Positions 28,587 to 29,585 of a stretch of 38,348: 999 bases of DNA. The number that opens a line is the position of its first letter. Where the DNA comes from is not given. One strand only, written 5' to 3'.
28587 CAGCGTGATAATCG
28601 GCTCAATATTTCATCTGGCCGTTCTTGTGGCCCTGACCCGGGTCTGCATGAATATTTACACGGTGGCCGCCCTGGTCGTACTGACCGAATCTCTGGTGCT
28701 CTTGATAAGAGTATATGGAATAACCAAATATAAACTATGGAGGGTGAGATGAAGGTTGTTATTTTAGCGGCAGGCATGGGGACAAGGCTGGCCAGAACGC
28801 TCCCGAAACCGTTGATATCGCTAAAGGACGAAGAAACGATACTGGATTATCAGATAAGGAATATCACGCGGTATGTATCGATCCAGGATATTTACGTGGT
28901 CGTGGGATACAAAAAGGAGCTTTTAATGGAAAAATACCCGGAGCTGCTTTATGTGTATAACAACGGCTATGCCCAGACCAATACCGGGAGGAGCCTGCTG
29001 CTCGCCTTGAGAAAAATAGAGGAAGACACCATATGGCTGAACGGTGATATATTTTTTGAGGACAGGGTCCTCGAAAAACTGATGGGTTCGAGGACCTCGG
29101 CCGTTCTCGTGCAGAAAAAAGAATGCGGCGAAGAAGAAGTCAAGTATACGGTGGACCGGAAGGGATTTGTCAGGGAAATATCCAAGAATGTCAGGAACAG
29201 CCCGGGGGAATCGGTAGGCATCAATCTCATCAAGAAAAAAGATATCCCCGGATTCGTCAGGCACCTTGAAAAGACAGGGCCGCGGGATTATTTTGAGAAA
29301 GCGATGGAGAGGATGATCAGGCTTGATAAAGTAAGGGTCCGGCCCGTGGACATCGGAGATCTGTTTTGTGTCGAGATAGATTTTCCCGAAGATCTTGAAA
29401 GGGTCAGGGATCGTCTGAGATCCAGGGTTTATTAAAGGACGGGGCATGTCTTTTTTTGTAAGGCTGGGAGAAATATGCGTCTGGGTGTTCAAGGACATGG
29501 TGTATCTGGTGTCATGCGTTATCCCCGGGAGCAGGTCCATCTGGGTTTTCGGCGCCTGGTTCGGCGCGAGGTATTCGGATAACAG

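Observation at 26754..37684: Teichoic-acid-style phospho-alcohol glycopolymer locus that does not match a canonical WTA/LTA/capsule layout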

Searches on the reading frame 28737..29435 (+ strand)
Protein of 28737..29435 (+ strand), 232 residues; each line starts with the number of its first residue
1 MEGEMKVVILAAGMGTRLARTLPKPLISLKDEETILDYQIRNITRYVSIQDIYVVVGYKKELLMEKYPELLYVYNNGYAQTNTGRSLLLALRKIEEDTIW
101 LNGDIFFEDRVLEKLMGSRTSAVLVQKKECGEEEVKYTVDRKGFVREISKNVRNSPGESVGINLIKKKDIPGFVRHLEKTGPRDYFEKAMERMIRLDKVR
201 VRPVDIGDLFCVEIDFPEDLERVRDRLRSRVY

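Call 3: search_protein_families(library=pfam, proteins=[window:28737-29435:+], max_evalue=0.001)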
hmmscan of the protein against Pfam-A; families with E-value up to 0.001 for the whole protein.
window:28737-29435:+ (232 aa): 5 families
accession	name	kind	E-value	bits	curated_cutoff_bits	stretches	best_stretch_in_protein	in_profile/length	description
PF12804.13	NTP_transf_3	-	1.4e-12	48.5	27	1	7-125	1-120/160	MobA-like NTP transferase domain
PF00483.29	NTP_transferase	-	1.5e-07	31.7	21.2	1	6-110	1-116/245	Nucleotidyl transferase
PF01128.25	IspD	-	2.3e-05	24.7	27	1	5-60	1-55/221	2-C-methyl-D-erythritol 4-phosphate cytidylyltransferase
PF20202.4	DUF6564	-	9.7e-05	22.6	25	1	56-126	35-119/230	Domain of unknown function (DUF6564)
PF01704.24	UDPGP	-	0.00078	18.7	22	0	6-47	55-96/413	UTP--glucose-1-phosphate uridylyltransferase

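Call 5: search_protein_families(library=ncbifam, proteins=[window:28737-29435:+], max_evalue=0.001)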
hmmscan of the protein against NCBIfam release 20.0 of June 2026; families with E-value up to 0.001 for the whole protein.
window:28737-29435:+ (232 aa): 26 families (the best 25 are shown)
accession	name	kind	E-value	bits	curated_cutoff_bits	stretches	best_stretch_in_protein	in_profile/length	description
TIGR03992.1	Arch_glmU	subfamily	3e-17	62.6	292.1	1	5-200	1-203/393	bifunctional sugar-1-phosphate nucleotidylyltransferase/acetyltransferase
NF041173.1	Sug_nt_acttase_Thmprot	equivalog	9.9e-14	51.1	600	1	5-201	1-204/405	bifunctional sugar-1-phosphate nucleotidylyltransferase/acetyltransferase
NF041313.1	UDPGP_AglF_Halo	equivalog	9.9e-13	48.1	400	1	5-227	1-234/234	UTP--glucose-1-phosphate uridylyltransferase AglF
TIGR01173.1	glmU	equivalog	3.4e-12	46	366.85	1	5-122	1-120/452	bifunctional UDP-N-acetylglucosamine diphosphorylase/glucosamine-1-phosphate N-acetyltransferase GlmU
NF041135.1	IPPtranDIPPsyn_Thcocales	equivalog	3.6e-12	46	580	1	5-226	1-216/419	bifunctional L-myo-inositol-1-phosphate cytidylyltransferase/CDP-L-myo-inositol myo-inositolphosphotransferase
NF049965.1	GlMnHpPGnyltfHddC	equivalog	1.2e-11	44.7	300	1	5-222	1-216/221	D-glycero-D-manno-heptose 1-phosphate guanosyltransferase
NF038362.1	Sden_1164_fam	equivalog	4.5e-11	42.7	300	1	7-227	4-258/266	Sden_1164 family protein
NF010940.0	PRK14360.1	equivalog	2.3e-09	36.3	602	1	5-116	2-116/452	bifunctional UDP-N-acetylglucosamine diphosphorylase/glucosamine-1-phosphate N-acetyltransferase GlmU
NF045665.1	NTPtran_DVU1551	equivalog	1.7e-08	33.9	315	1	6-80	2-74/359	DVU_1551 family NTP transferase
NF010937.0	PRK14357.1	equivalog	5.4e-08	32.1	658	1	5-116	1-111/448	bifunctional UDP-N-acetylglucosamine diphosphorylase/glucosamine-1-phosphate N-acetyltransferase GlmU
NF010936.0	PRK14356.1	equivalog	1.7e-07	30.6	666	1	6-105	7-108/456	bifunctional UDP-N-acetylglucosamine diphosphorylase/glucosamine-1-phosphate N-acetyltransferase GlmU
NF010934.1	PRK14354.1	equivalog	3.6e-07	29.1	450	1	7-105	2-100/447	bifunctional UDP-N-acetylglucosamine diphosphorylase/glucosamine-1-phosphate N-acetyltransferase GlmU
NF010939.0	PRK14359.1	equivalog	5.7e-07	28.5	592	1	5-122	3-121/430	bifunctional UDP-N-acetylglucosamine diphosphorylase/glucosamine-1-phosphate N-acetyltransferase GlmU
TIGR00453.1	ispD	equivalog_domain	8.7e-07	28.6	181.3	1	7-69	2-63/219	2-C-methyl-D-erythritol 4-phosphate cytidylyltransferase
NF006899.0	PRK09382.1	equivalog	1.8e-06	27.3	417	1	4-98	6-101/387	bifunctional 2-C-methyl-D-erythritol 4-phosphate cytidylyltransferase/2-C-methyl-D-erythritol 2,4-cyclodiphosphate synthase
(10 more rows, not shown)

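Call 15: search_solved_structures(query=window:28749-29432:+, max_evalue=0.01, show_alignments=2)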
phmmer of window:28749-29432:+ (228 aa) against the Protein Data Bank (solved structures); distinct sequences matched with E-value up to 0.01: 10.
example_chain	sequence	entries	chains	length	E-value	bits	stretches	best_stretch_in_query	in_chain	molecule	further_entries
1jyk_A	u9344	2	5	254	3.4e-09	39.8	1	2-128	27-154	CTP:phosphocholine Cytidylyltransferase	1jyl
6pd1_A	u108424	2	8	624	9.1e-09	38.4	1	3-170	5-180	Nucleotidyl transferase/aminotransferase, class V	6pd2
2xme_A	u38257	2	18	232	8.9e-08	35.2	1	1-220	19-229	CTP-INOSITOL-1-PHOSPHATE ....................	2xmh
5z09_A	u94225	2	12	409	1.3e-07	34.7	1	1-121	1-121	Dual sugar-1-phosphate nucleotidylyltransferase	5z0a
4mnd_A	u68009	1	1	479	2.8e-07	33.6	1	1-223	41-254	CTP L-myo-inositol-1-phosphate cytidylyltransferase/CDP-L-myo-inositol myo-inositolphospho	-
2ggo_A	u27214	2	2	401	1.6e-06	31.1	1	1-121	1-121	401aa long hypothetical glucose-1-phosphate thymidylyltransferase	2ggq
3fww_A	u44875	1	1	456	0.002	21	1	1-114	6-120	Bifunctional protein glmU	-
4fce_A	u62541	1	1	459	0.002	21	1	1-114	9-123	Bifunctional protein GlmU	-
1vpa_A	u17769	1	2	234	0.005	19.7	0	3-220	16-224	2-C-methyl-D-erythritol 4-phosphate cytidylyltransferase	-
5but_A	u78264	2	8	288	0.0085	18.9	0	15-115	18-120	Ktr system potassium uptake protein A,Ktr system potassium uptake protein A | Ktr system potassium uptake protein A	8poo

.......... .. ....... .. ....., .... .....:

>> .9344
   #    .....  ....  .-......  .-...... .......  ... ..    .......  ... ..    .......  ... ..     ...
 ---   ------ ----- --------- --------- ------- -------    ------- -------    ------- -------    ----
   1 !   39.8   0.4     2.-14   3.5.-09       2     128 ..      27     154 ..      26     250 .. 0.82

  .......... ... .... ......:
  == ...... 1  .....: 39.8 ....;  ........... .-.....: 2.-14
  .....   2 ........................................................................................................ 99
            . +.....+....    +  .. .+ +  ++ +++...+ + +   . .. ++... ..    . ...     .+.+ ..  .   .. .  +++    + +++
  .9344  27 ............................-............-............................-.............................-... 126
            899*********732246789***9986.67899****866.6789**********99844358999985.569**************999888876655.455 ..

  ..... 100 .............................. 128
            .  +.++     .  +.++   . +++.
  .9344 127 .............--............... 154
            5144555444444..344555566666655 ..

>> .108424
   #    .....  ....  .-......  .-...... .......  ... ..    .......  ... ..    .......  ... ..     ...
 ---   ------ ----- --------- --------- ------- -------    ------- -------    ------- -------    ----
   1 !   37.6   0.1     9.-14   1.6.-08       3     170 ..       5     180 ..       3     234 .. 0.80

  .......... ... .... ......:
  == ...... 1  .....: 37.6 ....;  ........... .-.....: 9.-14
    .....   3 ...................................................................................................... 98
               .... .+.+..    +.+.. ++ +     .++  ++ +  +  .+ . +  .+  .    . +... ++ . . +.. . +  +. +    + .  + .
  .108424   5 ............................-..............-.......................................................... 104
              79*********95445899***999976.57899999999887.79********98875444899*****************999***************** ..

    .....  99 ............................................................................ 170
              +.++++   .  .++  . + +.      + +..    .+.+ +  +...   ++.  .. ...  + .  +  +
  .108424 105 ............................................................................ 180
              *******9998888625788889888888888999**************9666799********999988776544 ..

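Call 42: find_related_loci(query=A2, collection=metagenome_contigs, flank=6000)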
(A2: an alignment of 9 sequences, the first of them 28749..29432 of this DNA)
Query A2 (228 aa) in metagenome_contigs; peptide patterns used: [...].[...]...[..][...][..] (x = any residue, [..] = any of these).
600 stretches matched a pattern (row limit reached: there are more); 577 encode a relative of the query (tblastn E <= 1e-3); the best 80 are kept; 80 distinct loci.
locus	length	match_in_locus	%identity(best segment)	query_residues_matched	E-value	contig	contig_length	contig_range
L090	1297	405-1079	61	2-226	2e-101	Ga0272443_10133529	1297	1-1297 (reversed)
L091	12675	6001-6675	56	1-225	1e-89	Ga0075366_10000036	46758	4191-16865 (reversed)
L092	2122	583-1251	57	1-223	3e-88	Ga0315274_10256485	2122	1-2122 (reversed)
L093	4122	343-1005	56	1-221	4e-84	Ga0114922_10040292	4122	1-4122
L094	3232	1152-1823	52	1-224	3e-82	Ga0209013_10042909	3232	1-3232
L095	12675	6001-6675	52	1-225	5e-80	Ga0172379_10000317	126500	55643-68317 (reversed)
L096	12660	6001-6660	53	1-220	2e-79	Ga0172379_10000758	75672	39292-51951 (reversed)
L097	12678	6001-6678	53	1-226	7e-78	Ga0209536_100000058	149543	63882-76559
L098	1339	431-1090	51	1-220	4e-82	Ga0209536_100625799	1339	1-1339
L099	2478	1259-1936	52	1-226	1e-76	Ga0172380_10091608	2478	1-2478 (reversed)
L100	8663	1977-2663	49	1-224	2e-74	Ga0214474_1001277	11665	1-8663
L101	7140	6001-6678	48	1-226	2e-73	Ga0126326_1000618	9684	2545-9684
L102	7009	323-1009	52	1-224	1e-71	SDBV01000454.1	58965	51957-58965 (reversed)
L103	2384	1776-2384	51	1-203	3e-72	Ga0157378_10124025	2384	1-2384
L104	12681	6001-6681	48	1-226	1e-69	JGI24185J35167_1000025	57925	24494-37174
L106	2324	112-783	49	1-223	5e-69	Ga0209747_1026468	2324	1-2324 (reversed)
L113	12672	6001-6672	48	1-223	2e-66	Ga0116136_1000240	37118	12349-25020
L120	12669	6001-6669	48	1-223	7e-66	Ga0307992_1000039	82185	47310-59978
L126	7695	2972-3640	46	1-223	3e-65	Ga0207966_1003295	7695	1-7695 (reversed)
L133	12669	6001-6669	47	1-223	4e-64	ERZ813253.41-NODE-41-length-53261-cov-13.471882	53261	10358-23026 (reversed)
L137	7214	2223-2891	47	1-223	4e-64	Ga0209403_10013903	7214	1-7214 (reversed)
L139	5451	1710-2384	48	1-221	1e-63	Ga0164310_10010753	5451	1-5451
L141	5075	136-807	47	1-221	1e-63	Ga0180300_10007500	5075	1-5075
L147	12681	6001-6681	48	1-226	4e-63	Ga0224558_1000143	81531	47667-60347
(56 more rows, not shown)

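Call 46: search_protein_families(library=pfam, alignment_id=A3, max_evalue=0.00001)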
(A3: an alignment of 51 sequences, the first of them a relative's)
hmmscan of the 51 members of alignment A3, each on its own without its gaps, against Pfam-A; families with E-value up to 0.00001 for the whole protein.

A. member 1, L091:6689-7378:+ (230 aa): 1 family
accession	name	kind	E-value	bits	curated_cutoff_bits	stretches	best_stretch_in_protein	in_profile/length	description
PF01066.26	CDP-OH_P_transf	-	1.1e-09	39.3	22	1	45-151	3-104/152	CDP-alcohol phosphatidyltransferase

B. families by the number of members that match (of 51 scanned): 39 families (the first 25 are shown)
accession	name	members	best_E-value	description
PF04464.20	Glyphos_transf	16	1e-68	CDP-Glycerol:Poly(glycerophosphate) glycerophosphotransferase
PF01210.29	NAD_Gly3P_dh_N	7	9e-38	NAD-dependent glycerol-3-phosphate dehydrogenase N-terminus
PF07479.19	NAD_Gly3P_dh_C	7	8.2e-31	NAD-dependent glycerol-3-phosphate dehydrogenase C-terminus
PF04991.19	LicD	7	4.1e-15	LicD family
PF20618.3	GPD_NAD_C_bact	7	6.4e-15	Bacterial GPD, NAD-dependent C-terminal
PF02350.25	Epimerase_2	7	4.7e-09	UDP-N-acetylglucosamine 2-epimerase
PF03807.23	F420_oxidored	7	1.1e-08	NADP oxidoreductase coenzyme F420-dependent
PF02558.23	ApbA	6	1.9e-07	Ketopantoate reductase PanE/ApbA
PF00005.33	ABC_tran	5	1.5e-19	ABC transporter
PF01066.26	CDP-OH_P_transf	4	7.5e-13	CDP-alcohol phosphatidyltransferase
PF07994.18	NAD_binding_5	2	1.3e-104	Myo-inositol-1-phosphate synthase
PF11380.13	Stealth_CR2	2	6.7e-42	Stealth protein CR2, conserved region 2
PF01658.22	Inos-1-P_synth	2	6.5e-32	Myo-inositol-1-phosphate synthase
PF00535.33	Glycos_transf_2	2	3.3e-30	Glycosyl transferase family 2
PF13489.12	Methyltransf_23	2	2.8e-17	Methyltransferase domain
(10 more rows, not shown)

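Call 61: find_homologous_proteins(query=window:28749-29432:+, max_evalue=1e-20)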
Query window:28749-29432:+ (228 aa): 3610 proteins with E <= 1e-20 among 4233 candidates; the best 120 are listed.
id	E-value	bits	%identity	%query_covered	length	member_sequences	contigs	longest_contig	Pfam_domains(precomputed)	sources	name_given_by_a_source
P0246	3.5e-144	496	100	100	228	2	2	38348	PF00483.30,PF01128.26,PF12804.14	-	-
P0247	5.2e-97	342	66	98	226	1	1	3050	PF20202.5,PF12804.14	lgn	-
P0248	8.5e-97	341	68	99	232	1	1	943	PF00483.30,PF12804.14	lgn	-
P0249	2.8e-93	329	64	99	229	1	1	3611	PF00483.30,PF12804.14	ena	-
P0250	3.0e-93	329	64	99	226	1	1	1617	PF00483.30,PF01128.26,PF12804.14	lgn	-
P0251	3.5e-91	323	64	99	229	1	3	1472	PF00483.30,PF12804.14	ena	-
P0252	1.5e-89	317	62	99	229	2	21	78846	PF00483.30,PF12804.14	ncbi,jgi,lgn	-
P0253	5.5e-89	315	62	99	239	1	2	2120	PF00483.30,PF12804.14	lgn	-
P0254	1.9e-86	307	61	99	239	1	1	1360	PF00483.30,PF12804.14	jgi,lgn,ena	-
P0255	4.5e-84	299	57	99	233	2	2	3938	PF00483.30,PF01128.26,PF20202.5,PF12804.14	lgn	-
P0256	8.8e-82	292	56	99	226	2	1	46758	PF00483.30,PF12804.14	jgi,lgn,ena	-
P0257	1.6e-81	291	57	99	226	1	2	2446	PF00483.30,PF12804.14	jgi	jgi:L-glutamine-phosphate cytidylyltransferase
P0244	1.7e-81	291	66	86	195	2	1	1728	PF00483.30,PF01128.26,PF20202.5,PF12804.14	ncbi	ncbi:MAG: phosphocholine cytidylyltransferase family protein, partial [Candidatus Omnitrophota bacte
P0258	2.1e-81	291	57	96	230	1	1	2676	PF00483.30,PF01704.25,PF01128.26,PF20202.5,PF12804.14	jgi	jgi:choline kinase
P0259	4.2e-81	290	56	99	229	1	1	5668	PF00483.30,PF20202.5,PF12804.14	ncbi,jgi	-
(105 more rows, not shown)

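Call 68: search_protein_families(library=pfam, proteins=[L126:1198-2322:+, L126:3673-4767:+, L126:4764-5798:+, L133:4227-5351:+, L120:4782-5870:+, L120:6642-7760:+, L137:2923-4017:+], max_evalue=0.00001)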
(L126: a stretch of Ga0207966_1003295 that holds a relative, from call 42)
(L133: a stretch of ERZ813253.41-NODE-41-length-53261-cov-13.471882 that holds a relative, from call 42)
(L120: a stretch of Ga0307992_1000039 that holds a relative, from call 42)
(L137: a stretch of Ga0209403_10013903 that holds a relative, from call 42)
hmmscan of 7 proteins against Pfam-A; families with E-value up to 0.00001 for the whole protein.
L126:1198-2322:+ (375 aa): 1 family
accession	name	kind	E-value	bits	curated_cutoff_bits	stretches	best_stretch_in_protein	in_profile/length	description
PF04464.20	Glyphos_transf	-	2.8e-11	43.5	22.1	1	136-256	157-290/367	CDP-Glycerol:Poly(glycerophosphate) glycerophosphotransferase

L126:3673-4767:+ (365 aa): 1 family
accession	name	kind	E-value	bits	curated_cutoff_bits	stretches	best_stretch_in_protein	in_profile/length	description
PF04991.19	LicD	-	1.6e-13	51.7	22.6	1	192-242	7-56/227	LicD family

L126:4764-5798:+ (345 aa): 0 families

L133:4227-5351:+ (375 aa): 1 family
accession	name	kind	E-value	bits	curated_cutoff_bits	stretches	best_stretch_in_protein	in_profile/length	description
PF04464.20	Glyphos_transf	-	2.2e-12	47.1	22.1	1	134-256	155-290/367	CDP-Glycerol:Poly(glycerophosphate) glycerophosphotransferase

L120:4782-5870:+ (363 aa): 1 family
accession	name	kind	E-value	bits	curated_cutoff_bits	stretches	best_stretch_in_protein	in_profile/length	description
PF04464.20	Glyphos_transf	-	1.6e-09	37.7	22.1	1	124-247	153-290/367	CDP-Glycerol:Poly(glycerophosphate) glycerophosphotransferase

L120:6642-7760:+ (373 aa): 1 family
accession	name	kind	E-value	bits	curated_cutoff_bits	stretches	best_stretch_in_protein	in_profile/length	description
PF04991.19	LicD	-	1.6e-12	48.5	22.6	1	198-245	2-49/227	LicD family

L137:2923-4017:+ (365 aa): 1 family
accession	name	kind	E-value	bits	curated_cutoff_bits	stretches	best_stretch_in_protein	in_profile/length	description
PF04991.19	LicD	-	1.2e-14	55.4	22.6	1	192-241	7-55/227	LicD family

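Call 78: predict_structure(alignment_id=A4)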
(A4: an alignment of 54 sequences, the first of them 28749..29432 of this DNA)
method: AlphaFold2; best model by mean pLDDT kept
length: 228 residues; sequences in the alignment: 54
mean_pLDDT: 94.4   pTM: 0.92
mean pLDDT of the five models: 94.4, 93.7, 93.4, 93.4, 93.3
residues with pLDDT >= 90: 203; 70-90: 22; 50-70: 2; < 50: 1
segments of 3 or more residues with pLDDT < 50: none
pLDDT, mean of each block of 10 residues (from residue 1): 93 77 92 97 98 95 97 93 98 97 94 98 92 97 95 96 99 97 97 98 95 93 78
secondary structure, 60 per line:
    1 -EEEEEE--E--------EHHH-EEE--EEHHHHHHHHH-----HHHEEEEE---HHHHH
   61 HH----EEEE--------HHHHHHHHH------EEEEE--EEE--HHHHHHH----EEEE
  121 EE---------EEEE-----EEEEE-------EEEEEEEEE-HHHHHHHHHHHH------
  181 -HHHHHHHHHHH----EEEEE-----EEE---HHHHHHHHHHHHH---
elements in order: E2-7 E24-26 H31-39 E48-52 H56-62 E67-70 H79-87 E94-98 E101-103 H106-112 E117-122 E132-135 E141-145 E153-161 H163-174 H182-192 E197-201 E207-209 H213-225

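Call 80: fold_search(model_id=the predicted structure, library=pdb)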
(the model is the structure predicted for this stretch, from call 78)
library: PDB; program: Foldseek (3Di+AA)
matches with E <= 10: 1277; with E <= 0.001: 823
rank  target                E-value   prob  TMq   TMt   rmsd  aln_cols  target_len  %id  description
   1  6pd1_D                4.3e-17  1.00  0.85  0.34   2.7       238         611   23  PntC-AEPT: fusion protein of phosphonate-specific cytidylyltransferase and 2-aminoethylphosphonate (AEP) transaminase  (released 2019-08-07)
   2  6pd1_A                7.1e-17  1.00  0.85  0.33   2.7       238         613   23  PntC-AEPT: fusion protein of phosphonate-specific cytidylyltransferase and 2-aminoethylphosphonate (AEP) transaminase  (released 2019-08-07)
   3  6pd2_D                7.6e-17  1.00  0.86  0.34   2.6       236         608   22  PntC-AEPT: fusion protein of phosphonate-specific cytidylyltransferase and 2-aminoethylphosphonate (AEP) transaminase  (released 2019-08-07)
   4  6pd2_A                8.6e-17  1.00  0.87  0.34   2.6       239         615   23  PntC-AEPT: fusion protein of phosphonate-specific cytidylyltransferase and 2-aminoethylphosphonate (AEP) transaminase  (released 2019-08-07)
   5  6pd1_C                8.6e-17  1.00  0.85  0.33   2.7       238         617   23  PntC-AEPT: fusion protein of phosphonate-specific cytidylyltransferase and 2-aminoethylphosphonate (AEP) transaminase  (released 2019-08-07)
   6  6pd2_C                1.2e-16  1.00  0.87  0.34   2.6       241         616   23  PntC-AEPT: fusion protein of phosphonate-specific cytidylyltransferase and 2-aminoethylphosphonate (AEP) transaminase  (released 2019-08-07)
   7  6pd1_B                1.5e-16  1.00  0.85  0.34   2.7       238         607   23  PntC-AEPT: fusion protein of phosphonate-specific cytidylyltransferase and 2-aminoethylphosphonate (AEP) transaminase  (released 2019-08-07)
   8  5z0a_A                4.8e-16  1.00  0.83  0.49   2.7       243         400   23  ST0452(Y97N)-GlcNAc binding form (released 2018-10-31)
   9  2ggo                  6.5e-16  1.00  0.85  0.50   2.5       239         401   22  Crystal Structure of glucose-1-phosphate thymidylyltransferase from Sulfolobus tokodaii (released 2007-03-24)
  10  1jyk                  7.4e-16  1.00  0.80  0.80   2.9       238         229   21  Catalytic Mechanism of CTP:phosphocholine Cytidylyltransferase from Streptococcus pneumoniae (LicC) (released 2002-02-22)
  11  5z0a_E                8.4e-16  1.00  0.83  0.49   2.7       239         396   23  ST0452(Y97N)-GlcNAc binding form (released 2018-10-31)
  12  4mnd                  1.0e-15  1.00  0.79  0.46   2.9       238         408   24  Crystal structure of Archaeoglobus fulgidus IPCT-DIPPS bifunctional membrane protein (released 2014-07-02)
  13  5z0a_C                1.7e-15  1.00  0.83  0.49   2.4       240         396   23  ST0452(Y97N)-GlcNAc binding form (released 2018-10-31)
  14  5z09_A                2.0e-15  1.00  0.84  0.50   2.5       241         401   23  ST0452(Y97N)-UTP binding form (released 2018-10-31)
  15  4jd0                  2.5e-15  1.00  0.79  0.74   3.3       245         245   19  Structure of the inositol-1-phosphate CTP transferase from T. maritima. (released 2013-09-18)
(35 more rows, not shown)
